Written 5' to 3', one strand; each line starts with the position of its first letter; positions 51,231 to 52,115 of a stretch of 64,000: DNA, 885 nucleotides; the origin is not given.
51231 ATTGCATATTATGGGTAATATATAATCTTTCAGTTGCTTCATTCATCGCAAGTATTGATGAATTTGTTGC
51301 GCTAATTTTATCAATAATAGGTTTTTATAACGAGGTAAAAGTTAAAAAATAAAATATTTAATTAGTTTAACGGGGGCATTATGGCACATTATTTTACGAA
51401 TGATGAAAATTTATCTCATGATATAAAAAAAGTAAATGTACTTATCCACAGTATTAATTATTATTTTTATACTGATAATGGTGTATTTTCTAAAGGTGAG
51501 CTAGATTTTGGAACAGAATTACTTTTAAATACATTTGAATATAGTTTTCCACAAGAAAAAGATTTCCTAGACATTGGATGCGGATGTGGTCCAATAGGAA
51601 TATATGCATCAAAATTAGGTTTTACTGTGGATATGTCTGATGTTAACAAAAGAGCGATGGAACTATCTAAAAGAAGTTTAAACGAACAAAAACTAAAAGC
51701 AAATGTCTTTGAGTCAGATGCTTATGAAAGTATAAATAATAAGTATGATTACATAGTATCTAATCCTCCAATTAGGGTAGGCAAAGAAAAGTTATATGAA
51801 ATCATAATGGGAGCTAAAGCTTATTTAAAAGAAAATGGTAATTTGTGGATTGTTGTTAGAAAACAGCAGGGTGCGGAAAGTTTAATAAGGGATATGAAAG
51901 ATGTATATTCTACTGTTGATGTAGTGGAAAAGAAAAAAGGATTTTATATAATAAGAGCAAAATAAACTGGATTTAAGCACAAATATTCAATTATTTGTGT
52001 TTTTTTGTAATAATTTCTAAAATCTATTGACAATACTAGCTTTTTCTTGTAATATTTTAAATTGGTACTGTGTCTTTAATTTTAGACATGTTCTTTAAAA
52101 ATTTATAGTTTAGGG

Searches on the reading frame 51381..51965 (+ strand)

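Call 31: search_protein_families(library=pfam, proteins=[window:51381-51965:+], max_evalue=0.00001)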
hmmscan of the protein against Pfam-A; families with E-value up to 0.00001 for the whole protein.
window:51381-51965:+ (194 aa): 6 families
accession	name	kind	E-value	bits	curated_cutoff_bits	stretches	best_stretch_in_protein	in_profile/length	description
PF05175.20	MTS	-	1.6e-43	148.7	23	1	27-191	2-169/170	Methyltransferase small domain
PF13649.12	Methyltransf_25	-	1.8e-07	32.2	27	1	63-153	2-97/97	Methyltransferase domain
PF03848.20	TehB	-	5.8e-07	29.6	20.4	1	62-153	34-128/193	Tellurite resistance protein TehB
PF06325.19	PrmA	-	1.2e-06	28.7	22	1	45-178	148-279/296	Ribosomal protein L11 methyltransferase (PrmA)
PF08242.18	Methyltransf_12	-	4.5e-06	27.8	30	1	63-154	1-97/98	Methyltransferase domain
PF13489.12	Methyltransf_23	-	6.2e-06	26.5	27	1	51-159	16-118/164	Methyltransferase domain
